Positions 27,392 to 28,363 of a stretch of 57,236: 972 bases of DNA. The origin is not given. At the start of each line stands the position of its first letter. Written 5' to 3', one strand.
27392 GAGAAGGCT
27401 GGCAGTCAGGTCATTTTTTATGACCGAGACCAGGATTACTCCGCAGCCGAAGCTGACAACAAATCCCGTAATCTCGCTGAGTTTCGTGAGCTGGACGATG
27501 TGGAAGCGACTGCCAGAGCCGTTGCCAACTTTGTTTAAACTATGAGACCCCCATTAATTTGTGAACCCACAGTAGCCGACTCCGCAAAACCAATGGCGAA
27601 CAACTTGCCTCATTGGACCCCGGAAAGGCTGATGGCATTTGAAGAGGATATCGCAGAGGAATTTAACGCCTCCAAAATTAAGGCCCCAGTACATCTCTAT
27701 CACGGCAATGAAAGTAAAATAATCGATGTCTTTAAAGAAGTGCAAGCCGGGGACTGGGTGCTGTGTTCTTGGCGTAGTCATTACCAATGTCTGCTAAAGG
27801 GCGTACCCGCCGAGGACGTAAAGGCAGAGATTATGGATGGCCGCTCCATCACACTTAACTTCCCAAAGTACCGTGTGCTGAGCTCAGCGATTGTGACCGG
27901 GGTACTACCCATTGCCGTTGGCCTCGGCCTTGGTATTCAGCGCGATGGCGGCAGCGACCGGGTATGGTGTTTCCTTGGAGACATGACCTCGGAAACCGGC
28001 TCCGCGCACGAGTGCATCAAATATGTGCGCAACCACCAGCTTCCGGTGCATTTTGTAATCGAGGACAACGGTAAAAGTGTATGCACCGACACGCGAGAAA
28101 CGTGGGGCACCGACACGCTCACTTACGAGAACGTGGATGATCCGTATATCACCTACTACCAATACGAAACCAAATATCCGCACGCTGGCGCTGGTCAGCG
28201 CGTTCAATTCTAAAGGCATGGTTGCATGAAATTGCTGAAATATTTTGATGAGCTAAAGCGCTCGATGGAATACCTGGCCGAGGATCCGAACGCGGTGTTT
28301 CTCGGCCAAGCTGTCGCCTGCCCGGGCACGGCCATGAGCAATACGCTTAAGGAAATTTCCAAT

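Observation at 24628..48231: Flagellum-embedded ~24-kb glycosylation island predicted to build and attach a heavily tailored GDP-heptose-derived deoxysugar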

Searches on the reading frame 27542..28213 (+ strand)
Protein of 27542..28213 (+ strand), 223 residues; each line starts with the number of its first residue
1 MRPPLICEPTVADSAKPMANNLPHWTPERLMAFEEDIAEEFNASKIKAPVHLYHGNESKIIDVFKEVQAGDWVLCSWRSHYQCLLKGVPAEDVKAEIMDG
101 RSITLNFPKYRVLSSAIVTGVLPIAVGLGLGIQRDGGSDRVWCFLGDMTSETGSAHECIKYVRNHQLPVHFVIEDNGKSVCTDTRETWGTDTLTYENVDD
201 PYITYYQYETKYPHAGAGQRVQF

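Call 3: search_protein_families(library=pfam, proteins=[window:27542-28213:+], max_evalue=0.001)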
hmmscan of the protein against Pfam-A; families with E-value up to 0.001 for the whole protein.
window:27542-28213:+ (223 aa): 1 family
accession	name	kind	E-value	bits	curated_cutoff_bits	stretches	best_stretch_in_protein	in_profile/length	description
PF00676.26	E1_dh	-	2.7e-12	46.7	22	1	30-193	6-178/300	Dehydrogenase E1 component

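Call 5: search_protein_families(library=ncbifam, proteins=[window:27542-28213:+], max_evalue=0.001)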
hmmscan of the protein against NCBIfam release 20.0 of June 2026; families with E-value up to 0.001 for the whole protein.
window:27542-28213:+ (223 aa): 3 families
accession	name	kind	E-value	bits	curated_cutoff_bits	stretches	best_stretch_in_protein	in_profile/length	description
TIGR03182.1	PDH_E1_alph_y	equivalog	2.9e-22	79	393.85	1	32-185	16-179/315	pyruvate dehydrogenase (acetyl-transferring) E1 component subunit alpha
TIGR03181.1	PDH_E1_alph_x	equivalog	1.2e-12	47.4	411.35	1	54-193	59-199/341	pyruvate dehydrogenase (acetyl-transferring) E1 component subunit alpha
NF004559.0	PRK05899.2-5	equivalog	5e-05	21.7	488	1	122-189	132-200/627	transketolase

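Call 18: find_homologous_proteins(query=window:27542-28213:+, max_evalue=0.00001)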
Query window:27542-28213:+ (223 aa): 7005 proteins with E <= 0.00001 among 7285 candidates; the best 120 are listed.
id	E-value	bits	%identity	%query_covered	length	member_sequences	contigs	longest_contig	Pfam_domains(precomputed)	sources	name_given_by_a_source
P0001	2.2e-133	461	95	92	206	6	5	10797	PF00676.26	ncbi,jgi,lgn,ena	jgi:pyruvate dehydrogenase E1 component alpha subunit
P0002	5.2e-132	457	87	100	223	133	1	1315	PF00676.26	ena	-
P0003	1.0e-131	456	86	100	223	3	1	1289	PF00676.26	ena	-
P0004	8.2e-130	449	84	100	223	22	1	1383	PF00676.26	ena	-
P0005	2.8e-125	434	83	100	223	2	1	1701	PF00676.26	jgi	-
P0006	6.9e-125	433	82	100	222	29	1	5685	PF00676.26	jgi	jgi:pyruvate dehydrogenase E1 component alpha subunit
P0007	1.3e-124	432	83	100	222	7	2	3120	PF00676.26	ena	-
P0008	1.4e-124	432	81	100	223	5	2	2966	PF00676.26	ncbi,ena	-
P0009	1.9e-124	432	81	100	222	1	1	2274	PF00676.26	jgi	jgi:pyruvate dehydrogenase E1 component alpha subunit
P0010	2.4e-124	431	82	100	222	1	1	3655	PF00676.26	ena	-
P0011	2.6e-124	431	82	100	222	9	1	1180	PF00676.26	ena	-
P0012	2.6e-124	431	88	93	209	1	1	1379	PF00676.26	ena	-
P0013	4.7e-124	430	82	100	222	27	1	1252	PF00676.26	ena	-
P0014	1.3e-123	429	81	100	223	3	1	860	PF00676.26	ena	-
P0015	1.4e-123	429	81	100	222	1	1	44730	PF00676.26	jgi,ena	jgi:TPP-dependent pyruvate/acetoin dehydrogenase alpha subunit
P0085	3.2e-96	339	65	100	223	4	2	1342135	PF00676.26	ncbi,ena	-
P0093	1.7e-95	337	73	89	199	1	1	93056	PF00676.26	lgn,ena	-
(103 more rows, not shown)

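Call 19: find_encoding_contigs(protein=P0085, flank=10000, max_places=3)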
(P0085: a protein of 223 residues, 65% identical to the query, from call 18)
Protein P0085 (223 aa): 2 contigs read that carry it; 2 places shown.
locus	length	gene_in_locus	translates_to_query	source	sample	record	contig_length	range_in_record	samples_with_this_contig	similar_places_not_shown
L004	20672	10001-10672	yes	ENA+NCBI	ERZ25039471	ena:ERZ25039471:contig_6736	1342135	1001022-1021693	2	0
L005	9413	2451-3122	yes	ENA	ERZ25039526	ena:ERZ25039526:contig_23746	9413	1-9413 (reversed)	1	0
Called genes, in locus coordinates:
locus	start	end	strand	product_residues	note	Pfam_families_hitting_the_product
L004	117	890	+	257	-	PF02163:Peptidase_M50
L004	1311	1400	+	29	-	-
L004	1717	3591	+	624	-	PF13231:PMT_2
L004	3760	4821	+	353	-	PF01073:3Beta_HSD (weak), PF01370:Epimerase, PF04321:RmlD_sub_bind, PF16363:GDP_Man_Dehyd, PF07993:NAD_binding_4 (weak)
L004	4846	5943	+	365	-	PF01370:Epimerase, PF16363:GDP_Man_Dehyd, PF07993:NAD_binding_4 (weak), PF16363:GDP_Man_Dehyd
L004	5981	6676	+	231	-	PF00535:Glycos_transf_2, PF13641:Glyco_tranf_2_3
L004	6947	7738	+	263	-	PF01209:Ubie_methyltran, PF13489:Methyltransf_23, PF13847:Methyltransf_31, PF08241:Methyltransf_11, PF08242:Methyltransf_12, PF13649:Methyltransf_25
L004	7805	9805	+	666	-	-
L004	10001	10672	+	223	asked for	PF00676:E1_dh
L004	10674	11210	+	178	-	PF02779:Transket_pyr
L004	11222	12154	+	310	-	PF01073:3Beta_HSD, PF01370:Epimerase, PF04321:RmlD_sub_bind, PF16363:GDP_Man_Dehyd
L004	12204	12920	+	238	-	PF00535:Glycos_transf_2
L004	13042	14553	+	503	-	-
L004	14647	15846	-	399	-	PF01041:DegT_DnrJ_EryC1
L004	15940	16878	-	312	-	PF01370:Epimerase, PF16363:GDP_Man_Dehyd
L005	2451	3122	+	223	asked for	PF00676:E1_dh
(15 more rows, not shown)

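Call 20: find_encoding_contigs(protein=P0093, flank=10000, max_places=2)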
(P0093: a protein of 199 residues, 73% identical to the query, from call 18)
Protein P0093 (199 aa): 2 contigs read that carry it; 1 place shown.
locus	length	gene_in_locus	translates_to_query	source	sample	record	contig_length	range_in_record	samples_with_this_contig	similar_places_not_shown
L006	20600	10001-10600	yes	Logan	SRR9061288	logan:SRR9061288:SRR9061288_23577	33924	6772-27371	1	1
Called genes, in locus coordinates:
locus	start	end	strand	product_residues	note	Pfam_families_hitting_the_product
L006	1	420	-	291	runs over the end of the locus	PF01148:CTP_transf_1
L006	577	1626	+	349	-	PF00154:RecA_N, PF06745:ATPase (weak), PF08423:Rad51, PF27531:MT3502_N (weak), PF21096:RecA_C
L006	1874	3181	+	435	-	PF00676:E1_dh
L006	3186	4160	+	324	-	PF02779:Transket_pyr, PF02780:Transketolase_C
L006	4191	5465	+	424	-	PF00364:Biotin_lipoyl, PF25997:BSH_YhbJ (faint), PF02817:E3_binding, PF00198:2-oxoacid_dh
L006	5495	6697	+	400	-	PF01266:DAO, PF13450:NAD_binding_8 (weak)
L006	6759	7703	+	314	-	PF01073:3Beta_HSD, PF01370:Epimerase, PF04321:RmlD_sub_bind, PF05368:NmrA (weak), PF16363:GDP_Man_Dehyd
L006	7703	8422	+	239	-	PF00483:NTP_transferase, PF12804:NTP_transf_3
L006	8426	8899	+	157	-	PF00293:NUDIX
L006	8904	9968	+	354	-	PF00288:GHMP_kinases_N, PF08544:GHMP_kinases_C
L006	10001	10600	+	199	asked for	PF00676:E1_dh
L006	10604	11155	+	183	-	PF02779:Transket_pyr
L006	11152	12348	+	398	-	PF01041:DegT_DnrJ_EryC1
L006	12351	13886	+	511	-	PF02310:B12-binding, PF04055:Radical_SAM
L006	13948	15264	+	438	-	-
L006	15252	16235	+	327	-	-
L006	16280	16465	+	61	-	-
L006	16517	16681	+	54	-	-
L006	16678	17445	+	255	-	PF00483:NTP_transferase, PF12804:NTP_transf_3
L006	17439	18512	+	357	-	PF01073:3Beta_HSD, PF01370:Epimerase, PF16363:GDP_Man_Dehyd, PF04321:RmlD_sub_bind, PF02719:Polysacc_synt_2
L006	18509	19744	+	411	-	PF08421:Methyltransf_13, PF13649:Methyltransf_25 (faint), PF13489:Methyltransf_23, PF08241:Methyltransf_11 (weak), PF08242:Methyltransf_12, PF08484:Methyltransf_14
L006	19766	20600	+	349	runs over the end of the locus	PF01370:Epimerase, PF01073:3Beta_HSD, PF07993:NAD_binding_4 (weak), PF16363:GDP_Man_Dehyd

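Call 22: find_related_loci(query=A1, collection=genome_contigs, flank=10000)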
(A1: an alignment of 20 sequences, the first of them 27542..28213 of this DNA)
Query A1 (223 aa) in genome_contigs; peptide patterns used: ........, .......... (x = any residue, [..] = any of these).
269 stretches matched a pattern; 243 encode a relative of the query (tblastn E <= 1e-3); the best 80 are kept; 80 distinct loci.
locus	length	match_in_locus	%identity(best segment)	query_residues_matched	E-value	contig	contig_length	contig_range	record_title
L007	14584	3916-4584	85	1-223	2e-133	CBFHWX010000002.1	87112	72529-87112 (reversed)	MAG: Limisphaerales bacterium isolate Co_bin_191_indper genome assembly, contig: Co_bin_191_indper_c2, whole genome shot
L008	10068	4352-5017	83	1-223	3e-128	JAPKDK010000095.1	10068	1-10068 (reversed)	MAG: Verrucomicrobiota bacterium isolate ANT-88 NODE_6470_length_10068_cov_10.369420, whole genome shotgun sequence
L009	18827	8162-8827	83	1-223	9e-128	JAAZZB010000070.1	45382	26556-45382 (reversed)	MAG: Verrucomicrobiia bacterium isolate bin84o c_000000904690, whole genome shotgun sequence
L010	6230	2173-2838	83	1-223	1e-127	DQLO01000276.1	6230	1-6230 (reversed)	MAG TPA_asm: Verrucomicrobia bacterium isolate SZUA-1035 k95_806149, whole genome shotgun sequence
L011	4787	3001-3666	82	1-223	1e-128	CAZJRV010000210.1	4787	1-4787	MAG TPA_asm: uncultured Verrucomicrobiota bacterium isolate SRP077602_co9_110 genome assembly, contig: NODE_30276_length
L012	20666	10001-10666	81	1-223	7e-126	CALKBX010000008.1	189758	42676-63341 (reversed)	MAG: uncultured Verrucomicrobiae bacterium isolate FRAM_RAS_EGC1617_bin25 genome assembly, contig: FRAM_EGC1617_bin25-8,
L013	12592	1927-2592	81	1-223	7e-126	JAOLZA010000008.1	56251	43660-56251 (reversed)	Verrucomicrobia bacterium isolate AH-558-L06 AH-558-L06_NODE_8, whole genome shotgun sequence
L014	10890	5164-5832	78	1-223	3e-122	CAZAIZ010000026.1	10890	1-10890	MAG TPA_asm: uncultured Pedosphaera sp. isolate SRP260945_co1_342 genome assembly, contig: NODE_10478_length_10890_cov_7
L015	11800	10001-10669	76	1-223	9e-120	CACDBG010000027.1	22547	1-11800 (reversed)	uncultured Verrucomicrobia bacterium isolate AG-365-D08 genome assembly, contig: AG-365-D08_NODE_27, whole genome shotgu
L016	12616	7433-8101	81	1-223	2e-127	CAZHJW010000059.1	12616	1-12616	MAG TPA_asm: uncultured Pedosphaera sp. isolate SRP077602_co9_528 genome assembly, contig: NODE_6705_length_12616_cov_9.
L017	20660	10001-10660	65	1-223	2e-100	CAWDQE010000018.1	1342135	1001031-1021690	MAG: uncultured Planctomycetia bacterium isolate MFD01231.bin.2.20 genome assembly, contig: contig_6736, whole genome sh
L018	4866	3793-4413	68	17-223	1e-99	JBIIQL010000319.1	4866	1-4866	MAG: Pirellulales bacterium isolate ME2003-07-11_3300042290_group2_bin72 Rohwer_bin1678_scaffold_16869_c1, whole genome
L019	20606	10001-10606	71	22-223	3e-99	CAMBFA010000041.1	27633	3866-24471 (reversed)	MAG: Candidatus Kuenenia stuttgartiensis isolate MoH-02may19-292 genome assembly, contig: MoH-02may19-C2403, whole genom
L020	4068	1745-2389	66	11-223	2e-99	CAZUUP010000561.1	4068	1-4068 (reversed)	MAG TPA_asm: uncultured Akkermansia sp. isolate SRP150892_co1_86 genome assembly, contig: NODE_25842_length_4068_cov_3.6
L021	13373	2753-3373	68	17-223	1e-98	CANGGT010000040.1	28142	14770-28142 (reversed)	MAG: Planctomycetaceae bacterium isolate Jr-28jun17-107 genome assembly, contig: Jr-28jun17-C2329, whole genome shotgun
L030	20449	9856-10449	71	26-223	1e-97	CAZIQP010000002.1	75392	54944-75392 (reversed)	MAG TPA_asm: uncultured Opitutaceae bacterium isolate binchicken_co50_281 genome assembly, contig: NODE_314_length_75392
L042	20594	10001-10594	69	26-223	2e-95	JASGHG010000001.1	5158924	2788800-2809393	MAG: Nibricoccus sp. isolate 5N149 JMF-2111-06-0005.ont.bin.149_0, whole genome shotgun sequence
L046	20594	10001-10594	68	26-223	6e-95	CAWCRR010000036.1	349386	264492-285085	MAG: uncultured Verrucomicrobiae bacterium isolate MFD09286.bin.2.134 genome assembly, contig: contig_62917, whole genom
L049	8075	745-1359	64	19-223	7e-95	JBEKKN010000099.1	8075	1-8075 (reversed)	MAG: Verrucomicrobiota bacterium isolate SPRUCE 348 SPRUCE_348_99, whole genome shotgun sequence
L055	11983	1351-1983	63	13-223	5e-94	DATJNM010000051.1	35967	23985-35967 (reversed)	MAG TPA_asm: Candidatus Sulfopaludibacter sp. isolate SMAG_U14861 k141_2227878, whole genome shotgun sequence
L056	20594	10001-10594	69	26-223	7e-94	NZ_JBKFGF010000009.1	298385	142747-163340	Massilia sp. LXY-6 contig9, whole genome shotgun sequence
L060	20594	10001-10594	67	26-223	4e-94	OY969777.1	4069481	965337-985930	MAG: uncultured Verrucomicrobiae bacterium isolate MFD01689.bin.c.1 genome assembly, chromosome: 1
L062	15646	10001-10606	68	22-223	1e-93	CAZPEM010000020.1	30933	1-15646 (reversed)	MAG TPA_asm: uncultured Chitinophagaceae bacterium isolate SRP124364_co1_136 genome assembly, contig: NODE_1119_length_3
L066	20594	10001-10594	68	26-223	5e-93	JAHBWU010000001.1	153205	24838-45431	MAG: Nitrospira sp. isolate ACE_NIT13 NIT13_1, whole genome shotgun sequence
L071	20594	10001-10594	66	26-223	2e-92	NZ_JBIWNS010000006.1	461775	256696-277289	Herbaspirillum sp. NPDC101397 NPDC101397_368_G7.ctg-0006, whole genome shotgun sequence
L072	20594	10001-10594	68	26-223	2e-92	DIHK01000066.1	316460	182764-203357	MAG TPA_asm: Nitrospira sp. UBA5698 UBA5698_contig_128, whole genome shotgun sequence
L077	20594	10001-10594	67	26-223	4e-92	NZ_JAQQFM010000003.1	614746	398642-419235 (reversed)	Herbaspirillum lusitanum strain RL21-008-BIB-A 3, whole genome shotgun sequence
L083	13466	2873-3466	66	26-223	6e-92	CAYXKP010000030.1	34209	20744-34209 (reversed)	MAG TPA_asm: uncultured Nitrospira sp. isolate binchicken_co311_157 genome assembly, contig: NODE_2147_length_34209_cov_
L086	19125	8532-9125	66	26-223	8e-92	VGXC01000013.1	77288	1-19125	MAG: Nitrospira sp. isolate M_DeepCast_65m_m2_155 M_DeepCast_65m_m2_155_Ga0194120_10000458, whole genome shotgun sequenc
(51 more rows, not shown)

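Call 43: search_protein_families(library=pfam, proteins=[L012:13986-16469:+, L012:17111-17872:+, L012:18117-19235:+, L012:19335-20081:+, L042:4583-6781:+, L042:13922-17074:+, L012:2270-3544:-, L042:17725-18402:-, L042:18721-19461:-], max_evalue=0.001)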
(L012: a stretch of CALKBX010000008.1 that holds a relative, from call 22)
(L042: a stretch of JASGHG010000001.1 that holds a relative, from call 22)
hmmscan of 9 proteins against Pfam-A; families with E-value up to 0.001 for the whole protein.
L012:13986-16469:+ (827 aa): 2 families
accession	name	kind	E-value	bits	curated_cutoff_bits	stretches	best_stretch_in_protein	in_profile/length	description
PF00391.29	PEP-utilizers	-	3.5e-11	43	23.1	1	750-818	4-70/72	PEP-utilising enzyme, mobile domain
PF01326.24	PPDK_N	-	9.4e-11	42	27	1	209-260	265-315/328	Pyruvate phosphate dikinase, AMP/ATP-binding domain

L012:17111-17872:+ (253 aa): 3 families
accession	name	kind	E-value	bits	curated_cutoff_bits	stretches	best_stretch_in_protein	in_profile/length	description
PF12804.13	NTP_transf_3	-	5e-21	76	27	1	3-141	1-144/160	MobA-like NTP transferase domain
PF00483.29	NTP_transferase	-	1.4e-07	31.8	21.2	1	3-53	2-54/245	Nucleotidyl transferase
PF01128.25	IspD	-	0.00015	22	27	1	2-50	2-48/221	2-C-methyl-D-erythritol 4-phosphate cytidylyltransferase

L012:18117-19235:+ (372 aa): 3 families
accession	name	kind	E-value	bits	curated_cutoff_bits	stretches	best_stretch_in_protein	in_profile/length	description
PF00685.33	Sulfotransfer_1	-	6.7e-25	88.4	22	1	125-334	44-254/255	Sulfotransferase domain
PF01583.26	APS_kinase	-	1.7e-14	54.5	21.1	1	2-80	70-151/152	Adenylylsulphate kinase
PF13469.12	Sulfotransfer_3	-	9e-09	36.3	27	1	179-269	124-215/216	Sulfotransferase family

L012:19335-20081:+ (248 aa): 6 families
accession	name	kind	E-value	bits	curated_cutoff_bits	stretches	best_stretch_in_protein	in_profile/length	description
PF08241.18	Methyltransf_11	-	5.4e-16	59.5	21.2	1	42-133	2-95/95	Methyltransferase domain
PF13649.12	Methyltransf_25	-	4.5e-12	46.9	27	1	40-129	1-97/97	Methyltransferase domain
PF13489.12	Methyltransf_23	-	1.1e-09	38.7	27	1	32-133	18-116/164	Methyltransferase domain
PF01209.24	Ubie_methyltran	-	2.8e-09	37.1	20.1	1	34-153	45-171/233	ubiE/COQ5 methyltransferase family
PF08242.18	Methyltransf_12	-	1.4e-07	32.6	30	1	42-131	2-98/98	Methyltransferase domain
PF13847.12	Methyltransf_31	-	0.00063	19.9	27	0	36-149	3-127/145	Methyltransferase domain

L042:4583-6781:+ (732 aa): 19 families
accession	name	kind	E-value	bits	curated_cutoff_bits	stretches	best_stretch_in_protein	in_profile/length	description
PF13844.12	Glyco_transf_41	-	4.4e-55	187.4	25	2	362-512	77-228/543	Glycosyl transferase family 41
PF13414.12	TPR_11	-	2.7e-36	123.4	26.8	3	151-190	1-40/42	TPR repeat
PF07719.23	TPR_2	-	9.9e-34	113.1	27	3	146-176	3-33/34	Tetratricopeptide repeat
PF00515.34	TPR_1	-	4.3e-33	112.2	27.8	3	146-176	3-33/34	Tetratricopeptide repeat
PF13181.12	TPR_8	-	4e-28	95.6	25.7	2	178-211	1-34/34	Tetratricopeptide repeat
PF13431.12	TPR_17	-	3.4e-27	92.8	24.4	0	234-266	1-33/34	Tetratricopeptide repeat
PF13432.12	TPR_16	-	1e-25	90.2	32.7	3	221-278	6-63/65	Tetratricopeptide repeat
PF13424.12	TPR_12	-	8.9e-20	71.1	30.1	2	146-209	5-76/77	Tetratricopeptide repeat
PF14559.12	TPR_19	-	7.1e-19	68.3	25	2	192-252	5-65/68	Tetratricopeptide repeat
PF13428.12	TPR_14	-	8.4e-18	63.5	23.5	2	179-219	2-42/44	Tetratricopeptide repeat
PF23914.1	TPR_CcmH_CycH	-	4.5e-11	43.3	42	1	174-278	46-153/158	Cytochrome c-type biogenesis protein H TPR domain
PF13176.12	TPR_7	-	4.6e-11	42.3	27.9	0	180-209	1-30/36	Tetratricopeptide repeat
PF13371.12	TPR_9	-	4.7e-09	36.6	35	0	138-181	23-66/73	Tetratricopeptide repeat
PF13174.12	TPR_6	-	1.2e-08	35.5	26.3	0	147-175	3-31/33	Tetratricopeptide repeat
PF13374.12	TPR_10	-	6.5e-08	32.8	27.5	0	284-308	6-30/42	Tetratricopeptide repeat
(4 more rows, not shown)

L042:13922-17074:+ (1050 aa): 2 families
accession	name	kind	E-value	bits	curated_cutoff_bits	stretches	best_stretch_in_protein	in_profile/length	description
PF13524.12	Glyco_trans_1_2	-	1e-28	100.5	25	2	185-323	5-137/144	Glycosyl transferase-like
PF13692.12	Glyco_trans_1_4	-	0.00042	21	27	0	172-300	4-142/142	Glycosyl transferases group 1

L012:2270-3544:- (424 aa): 4 families
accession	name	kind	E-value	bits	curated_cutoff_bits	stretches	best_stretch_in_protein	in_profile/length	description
PF00069.31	Pkinase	-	5.5e-41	141.1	31.7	1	106-314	8-208/263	Protein kinase domain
PF07714.23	PK_Tyr_Ser-Thr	-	1.1e-27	97.4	23.1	1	116-313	18-215/258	Protein tyrosine and serine/threonine kinase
PF03109.22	ABC1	-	3.7e-09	36.5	22.9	1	140-253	110-220/244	ABC1 atypical kinase-like domain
PF01636.29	APH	-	7e-06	26.4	23.2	0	112-198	12-95/239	Phosphotransferase enzyme family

L042:17725-18402:- (225 aa): 0 families

L042:18721-19461:- (246 aa): 0 families
